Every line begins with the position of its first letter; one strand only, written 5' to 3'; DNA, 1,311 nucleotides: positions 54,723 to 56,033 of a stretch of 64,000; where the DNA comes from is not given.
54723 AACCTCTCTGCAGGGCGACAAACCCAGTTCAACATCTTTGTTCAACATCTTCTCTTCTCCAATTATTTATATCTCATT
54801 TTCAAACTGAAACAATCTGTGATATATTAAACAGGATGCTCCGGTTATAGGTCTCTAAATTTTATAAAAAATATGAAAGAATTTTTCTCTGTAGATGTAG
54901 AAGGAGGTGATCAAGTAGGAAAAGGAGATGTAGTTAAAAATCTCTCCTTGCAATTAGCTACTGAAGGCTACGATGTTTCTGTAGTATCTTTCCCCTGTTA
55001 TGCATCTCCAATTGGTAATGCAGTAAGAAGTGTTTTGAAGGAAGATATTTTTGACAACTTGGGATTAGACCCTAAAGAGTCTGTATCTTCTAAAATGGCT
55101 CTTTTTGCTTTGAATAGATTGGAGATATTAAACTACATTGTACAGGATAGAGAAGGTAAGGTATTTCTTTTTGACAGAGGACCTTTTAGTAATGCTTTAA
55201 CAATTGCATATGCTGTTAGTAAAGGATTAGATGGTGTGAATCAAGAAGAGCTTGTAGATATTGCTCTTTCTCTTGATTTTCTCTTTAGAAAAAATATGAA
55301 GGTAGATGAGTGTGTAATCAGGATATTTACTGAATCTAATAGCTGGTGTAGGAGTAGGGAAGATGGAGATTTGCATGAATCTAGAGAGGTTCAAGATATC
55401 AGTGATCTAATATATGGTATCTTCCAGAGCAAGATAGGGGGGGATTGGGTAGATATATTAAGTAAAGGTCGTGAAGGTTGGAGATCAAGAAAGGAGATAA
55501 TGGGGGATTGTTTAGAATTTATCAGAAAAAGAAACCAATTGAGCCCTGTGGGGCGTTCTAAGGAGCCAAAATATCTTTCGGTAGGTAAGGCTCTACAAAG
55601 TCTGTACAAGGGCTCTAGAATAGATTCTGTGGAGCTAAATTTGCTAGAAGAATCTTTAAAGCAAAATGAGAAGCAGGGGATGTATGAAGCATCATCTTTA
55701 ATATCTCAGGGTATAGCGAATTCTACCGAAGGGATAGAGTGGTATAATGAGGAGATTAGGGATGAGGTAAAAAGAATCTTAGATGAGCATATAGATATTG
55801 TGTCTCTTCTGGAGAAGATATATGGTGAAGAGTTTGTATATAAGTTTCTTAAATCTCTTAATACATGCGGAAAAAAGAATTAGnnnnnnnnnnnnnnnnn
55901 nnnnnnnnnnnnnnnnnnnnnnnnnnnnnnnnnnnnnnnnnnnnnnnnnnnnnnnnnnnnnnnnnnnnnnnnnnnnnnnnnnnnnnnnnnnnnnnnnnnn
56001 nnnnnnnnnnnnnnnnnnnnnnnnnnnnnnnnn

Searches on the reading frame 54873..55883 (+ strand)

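Call 71: search_protein_families(library=pfam, proteins=[window:54873-55883:+], max_evalue=0.00001)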
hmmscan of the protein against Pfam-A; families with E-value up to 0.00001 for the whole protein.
window:54873-55883:+ (336 aa): 1 family
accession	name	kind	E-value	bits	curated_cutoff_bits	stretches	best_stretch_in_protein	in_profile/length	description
PF02223.23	Thymidylate_kin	-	6e-07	29.8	27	1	9-116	1-98/185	Thymidylate kinase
